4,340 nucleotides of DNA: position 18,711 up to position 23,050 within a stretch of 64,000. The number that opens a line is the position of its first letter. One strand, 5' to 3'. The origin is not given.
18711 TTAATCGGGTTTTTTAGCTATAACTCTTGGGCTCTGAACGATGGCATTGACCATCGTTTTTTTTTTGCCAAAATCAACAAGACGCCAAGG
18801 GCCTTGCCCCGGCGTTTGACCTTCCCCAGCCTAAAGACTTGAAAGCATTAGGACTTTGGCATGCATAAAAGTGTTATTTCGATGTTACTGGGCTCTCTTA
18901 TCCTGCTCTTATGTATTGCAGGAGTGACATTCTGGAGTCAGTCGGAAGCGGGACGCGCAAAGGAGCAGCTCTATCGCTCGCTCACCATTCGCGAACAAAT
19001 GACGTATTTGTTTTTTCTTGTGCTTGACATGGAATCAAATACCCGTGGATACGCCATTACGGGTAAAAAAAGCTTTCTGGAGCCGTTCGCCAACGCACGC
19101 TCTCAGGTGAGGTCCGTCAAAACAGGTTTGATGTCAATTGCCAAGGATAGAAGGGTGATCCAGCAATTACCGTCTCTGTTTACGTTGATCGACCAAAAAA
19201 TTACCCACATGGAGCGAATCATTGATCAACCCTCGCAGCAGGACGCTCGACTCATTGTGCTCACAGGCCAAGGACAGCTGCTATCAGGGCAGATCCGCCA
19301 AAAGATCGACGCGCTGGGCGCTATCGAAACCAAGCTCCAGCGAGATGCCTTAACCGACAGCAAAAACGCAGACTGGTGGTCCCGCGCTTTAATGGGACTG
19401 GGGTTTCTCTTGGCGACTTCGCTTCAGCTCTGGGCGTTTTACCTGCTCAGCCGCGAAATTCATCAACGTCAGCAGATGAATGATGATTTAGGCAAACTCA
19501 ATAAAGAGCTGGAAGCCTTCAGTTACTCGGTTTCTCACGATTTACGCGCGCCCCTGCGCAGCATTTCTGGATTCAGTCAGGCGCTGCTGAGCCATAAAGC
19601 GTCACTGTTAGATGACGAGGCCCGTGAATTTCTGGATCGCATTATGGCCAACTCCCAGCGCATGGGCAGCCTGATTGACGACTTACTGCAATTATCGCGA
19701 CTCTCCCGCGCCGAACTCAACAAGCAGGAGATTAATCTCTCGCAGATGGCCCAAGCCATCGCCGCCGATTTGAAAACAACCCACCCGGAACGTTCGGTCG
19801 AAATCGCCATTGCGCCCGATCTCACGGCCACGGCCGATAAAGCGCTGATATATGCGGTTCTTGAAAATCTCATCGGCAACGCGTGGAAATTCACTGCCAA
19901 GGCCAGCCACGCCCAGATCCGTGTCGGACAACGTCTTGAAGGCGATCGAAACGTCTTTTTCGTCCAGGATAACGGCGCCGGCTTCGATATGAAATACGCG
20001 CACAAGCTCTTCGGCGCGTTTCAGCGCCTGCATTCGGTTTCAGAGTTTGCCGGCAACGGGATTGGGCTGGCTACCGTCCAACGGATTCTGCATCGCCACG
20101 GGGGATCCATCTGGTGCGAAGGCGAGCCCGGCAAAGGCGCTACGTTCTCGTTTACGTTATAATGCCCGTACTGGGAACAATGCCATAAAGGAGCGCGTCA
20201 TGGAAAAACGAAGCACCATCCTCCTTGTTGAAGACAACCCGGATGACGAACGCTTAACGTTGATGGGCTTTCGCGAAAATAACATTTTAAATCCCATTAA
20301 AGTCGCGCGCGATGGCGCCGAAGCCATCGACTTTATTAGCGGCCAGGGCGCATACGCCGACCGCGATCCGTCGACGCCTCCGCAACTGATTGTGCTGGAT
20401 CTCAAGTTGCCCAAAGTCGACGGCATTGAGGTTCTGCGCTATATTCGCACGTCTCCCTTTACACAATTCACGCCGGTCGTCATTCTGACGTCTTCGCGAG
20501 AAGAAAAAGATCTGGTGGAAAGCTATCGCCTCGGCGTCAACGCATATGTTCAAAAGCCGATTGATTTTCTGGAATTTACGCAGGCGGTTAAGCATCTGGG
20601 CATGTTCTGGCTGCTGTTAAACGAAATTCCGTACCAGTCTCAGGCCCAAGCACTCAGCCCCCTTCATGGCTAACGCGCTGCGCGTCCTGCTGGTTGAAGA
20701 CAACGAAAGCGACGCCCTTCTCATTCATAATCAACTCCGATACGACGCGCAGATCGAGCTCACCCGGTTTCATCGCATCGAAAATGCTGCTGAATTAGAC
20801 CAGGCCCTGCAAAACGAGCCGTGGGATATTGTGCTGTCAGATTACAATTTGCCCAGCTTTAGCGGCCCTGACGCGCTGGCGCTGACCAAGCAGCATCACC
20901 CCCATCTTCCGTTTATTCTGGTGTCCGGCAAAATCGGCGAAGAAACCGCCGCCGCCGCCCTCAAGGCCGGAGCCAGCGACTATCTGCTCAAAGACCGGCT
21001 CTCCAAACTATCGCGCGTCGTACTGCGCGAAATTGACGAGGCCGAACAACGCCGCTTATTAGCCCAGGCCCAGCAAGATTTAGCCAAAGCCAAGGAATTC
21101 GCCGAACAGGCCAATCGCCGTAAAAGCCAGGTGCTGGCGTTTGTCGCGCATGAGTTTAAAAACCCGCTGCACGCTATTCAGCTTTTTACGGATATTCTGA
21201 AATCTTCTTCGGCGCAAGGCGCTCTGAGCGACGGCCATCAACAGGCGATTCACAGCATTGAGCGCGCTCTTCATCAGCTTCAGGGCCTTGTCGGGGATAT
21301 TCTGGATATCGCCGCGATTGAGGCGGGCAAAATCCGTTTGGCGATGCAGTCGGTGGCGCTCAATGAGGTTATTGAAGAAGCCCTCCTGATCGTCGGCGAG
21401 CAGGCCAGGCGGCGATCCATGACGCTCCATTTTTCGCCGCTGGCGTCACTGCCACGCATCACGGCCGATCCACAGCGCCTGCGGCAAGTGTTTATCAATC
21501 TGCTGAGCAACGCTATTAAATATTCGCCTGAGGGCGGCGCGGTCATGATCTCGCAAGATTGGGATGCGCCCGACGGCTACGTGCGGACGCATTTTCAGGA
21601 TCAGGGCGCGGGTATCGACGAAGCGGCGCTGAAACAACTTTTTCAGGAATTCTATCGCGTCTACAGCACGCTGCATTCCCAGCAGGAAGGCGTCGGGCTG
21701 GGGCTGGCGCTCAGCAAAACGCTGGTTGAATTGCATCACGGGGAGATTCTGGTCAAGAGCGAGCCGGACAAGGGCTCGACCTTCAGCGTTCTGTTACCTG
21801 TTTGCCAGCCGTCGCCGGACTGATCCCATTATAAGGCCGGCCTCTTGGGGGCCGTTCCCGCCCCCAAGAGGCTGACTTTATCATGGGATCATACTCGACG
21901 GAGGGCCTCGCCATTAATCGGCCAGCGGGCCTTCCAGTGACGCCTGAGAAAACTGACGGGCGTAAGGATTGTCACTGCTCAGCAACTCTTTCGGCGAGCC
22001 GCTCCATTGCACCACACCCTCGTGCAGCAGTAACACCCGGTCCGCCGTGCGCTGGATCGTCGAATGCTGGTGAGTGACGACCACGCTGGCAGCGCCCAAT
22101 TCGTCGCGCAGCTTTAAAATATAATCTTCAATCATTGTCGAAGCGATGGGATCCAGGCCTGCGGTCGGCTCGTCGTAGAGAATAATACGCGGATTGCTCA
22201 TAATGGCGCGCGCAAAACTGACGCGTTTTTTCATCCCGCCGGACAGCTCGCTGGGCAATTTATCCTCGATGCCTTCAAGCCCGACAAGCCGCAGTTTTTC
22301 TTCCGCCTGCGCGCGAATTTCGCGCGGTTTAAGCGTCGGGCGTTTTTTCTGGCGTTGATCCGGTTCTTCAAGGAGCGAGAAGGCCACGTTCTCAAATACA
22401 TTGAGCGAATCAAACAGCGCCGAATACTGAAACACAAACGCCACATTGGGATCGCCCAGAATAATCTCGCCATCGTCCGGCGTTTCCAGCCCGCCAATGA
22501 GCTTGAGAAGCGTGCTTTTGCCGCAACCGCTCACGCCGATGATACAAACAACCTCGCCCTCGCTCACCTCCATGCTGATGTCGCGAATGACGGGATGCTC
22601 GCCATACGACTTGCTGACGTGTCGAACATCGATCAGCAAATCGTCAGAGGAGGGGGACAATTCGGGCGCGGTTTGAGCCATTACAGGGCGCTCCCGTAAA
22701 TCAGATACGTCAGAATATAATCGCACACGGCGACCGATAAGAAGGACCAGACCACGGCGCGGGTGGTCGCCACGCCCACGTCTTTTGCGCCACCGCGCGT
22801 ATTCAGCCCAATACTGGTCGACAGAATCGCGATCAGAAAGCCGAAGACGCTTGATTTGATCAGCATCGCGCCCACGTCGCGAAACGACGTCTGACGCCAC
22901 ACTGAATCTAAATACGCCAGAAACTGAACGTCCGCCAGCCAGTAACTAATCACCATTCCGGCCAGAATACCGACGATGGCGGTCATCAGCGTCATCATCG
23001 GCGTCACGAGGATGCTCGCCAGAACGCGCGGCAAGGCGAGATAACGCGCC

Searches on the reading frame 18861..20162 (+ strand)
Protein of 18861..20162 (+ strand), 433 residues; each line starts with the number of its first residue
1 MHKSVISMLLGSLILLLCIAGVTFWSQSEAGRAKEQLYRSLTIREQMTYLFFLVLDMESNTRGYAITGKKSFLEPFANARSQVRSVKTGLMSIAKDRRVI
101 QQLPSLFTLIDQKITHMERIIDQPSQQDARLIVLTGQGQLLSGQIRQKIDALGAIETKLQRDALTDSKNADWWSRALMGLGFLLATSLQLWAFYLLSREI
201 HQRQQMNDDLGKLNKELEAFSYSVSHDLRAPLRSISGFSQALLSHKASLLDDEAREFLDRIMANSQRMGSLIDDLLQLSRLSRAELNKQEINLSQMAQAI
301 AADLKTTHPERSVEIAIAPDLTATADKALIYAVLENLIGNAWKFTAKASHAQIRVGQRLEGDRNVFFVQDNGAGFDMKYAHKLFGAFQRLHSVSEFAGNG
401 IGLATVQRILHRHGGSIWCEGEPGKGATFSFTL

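Call 16: search_protein_families(library=pfam, proteins=[window:18861-20162:+], max_evalue=0.001)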
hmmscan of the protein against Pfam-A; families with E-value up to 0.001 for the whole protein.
window:18861-20162:+ (433 aa): 3 families
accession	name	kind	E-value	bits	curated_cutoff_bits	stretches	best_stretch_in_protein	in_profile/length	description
PF02518.31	HATPase_c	-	1.8e-23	83.5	26.4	1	326-433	2-107/111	Histidine kinase-, DNA gyrase B-, and HSP90-like ATPase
PF05227.19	CHASE3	-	2.3e-17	63.6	28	1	38-163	6-135/138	CHASE3 domain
PF00512.31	HisKA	-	2.2e-16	60.1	26.9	1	218-281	3-63/66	His Kinase A (phospho-acceptor) domain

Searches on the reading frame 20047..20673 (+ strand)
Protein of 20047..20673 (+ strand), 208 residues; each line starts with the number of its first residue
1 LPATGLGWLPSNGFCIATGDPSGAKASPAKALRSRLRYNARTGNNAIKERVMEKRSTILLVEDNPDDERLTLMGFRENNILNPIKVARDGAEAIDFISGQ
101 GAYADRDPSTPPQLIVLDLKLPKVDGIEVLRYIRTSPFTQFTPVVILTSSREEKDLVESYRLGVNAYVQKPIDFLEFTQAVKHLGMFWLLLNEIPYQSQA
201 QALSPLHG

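Call 16: search_protein_families(library=pfam, proteins=[window:20047-20673:+], max_evalue=0.001)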
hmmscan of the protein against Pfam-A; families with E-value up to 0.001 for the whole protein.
window:20047-20673:+ (208 aa): 1 family
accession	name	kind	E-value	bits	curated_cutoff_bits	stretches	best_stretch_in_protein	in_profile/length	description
PF00072.30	Response_reg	-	2.5e-17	63.5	30.2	1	58-181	1-110/111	Response regulator receiver domain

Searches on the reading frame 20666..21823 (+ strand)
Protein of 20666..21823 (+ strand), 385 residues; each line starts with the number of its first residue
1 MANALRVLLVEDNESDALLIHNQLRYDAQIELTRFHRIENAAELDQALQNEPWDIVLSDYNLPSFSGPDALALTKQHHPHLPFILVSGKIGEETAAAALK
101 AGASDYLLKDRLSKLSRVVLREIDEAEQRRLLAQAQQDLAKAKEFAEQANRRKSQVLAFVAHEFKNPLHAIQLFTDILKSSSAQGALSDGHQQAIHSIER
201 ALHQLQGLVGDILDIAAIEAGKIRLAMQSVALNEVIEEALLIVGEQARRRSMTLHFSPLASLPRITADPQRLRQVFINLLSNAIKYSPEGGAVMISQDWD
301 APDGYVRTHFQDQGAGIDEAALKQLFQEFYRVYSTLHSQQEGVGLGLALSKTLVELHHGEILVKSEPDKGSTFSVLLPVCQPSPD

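Call 16: search_protein_families(library=pfam, proteins=[window:20666-21823:+], max_evalue=0.001)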
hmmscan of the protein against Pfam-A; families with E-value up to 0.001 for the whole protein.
window:20666-21823:+ (385 aa): 3 families
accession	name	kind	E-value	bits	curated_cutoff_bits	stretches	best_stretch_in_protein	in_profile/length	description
PF02518.31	HATPase_c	-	2.2e-27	96.1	26.4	1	268-379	2-109/111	Histidine kinase-, DNA gyrase B-, and HSP90-like ATPase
PF00512.31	HisKA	-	8.3e-16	58.2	26.9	1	153-221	2-66/66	His Kinase A (phospho-acceptor) domain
PF00072.30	Response_reg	-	8.6e-16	58.5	30.2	1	7-110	1-100/111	Response regulator receiver domain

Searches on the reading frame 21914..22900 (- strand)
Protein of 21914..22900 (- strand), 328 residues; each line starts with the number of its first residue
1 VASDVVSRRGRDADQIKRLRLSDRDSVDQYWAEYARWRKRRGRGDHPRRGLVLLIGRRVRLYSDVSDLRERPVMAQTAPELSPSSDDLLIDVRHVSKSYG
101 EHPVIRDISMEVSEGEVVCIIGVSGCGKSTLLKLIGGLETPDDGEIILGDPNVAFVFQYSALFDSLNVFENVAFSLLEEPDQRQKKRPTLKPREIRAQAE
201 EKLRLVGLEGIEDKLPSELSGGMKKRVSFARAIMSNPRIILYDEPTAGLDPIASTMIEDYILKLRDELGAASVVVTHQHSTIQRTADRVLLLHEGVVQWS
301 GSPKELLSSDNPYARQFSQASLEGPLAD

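Call 16: search_protein_families(library=pfam, proteins=[window:21914-22900:-], max_evalue=0.001)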
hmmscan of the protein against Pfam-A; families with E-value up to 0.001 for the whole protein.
window:21914-22900:- (328 aa): 1 family
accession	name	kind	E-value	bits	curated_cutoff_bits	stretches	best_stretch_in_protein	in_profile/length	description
PF00005.33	ABC_tran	-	2.4e-30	106.4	25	1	106-247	2-137/137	ABC transporter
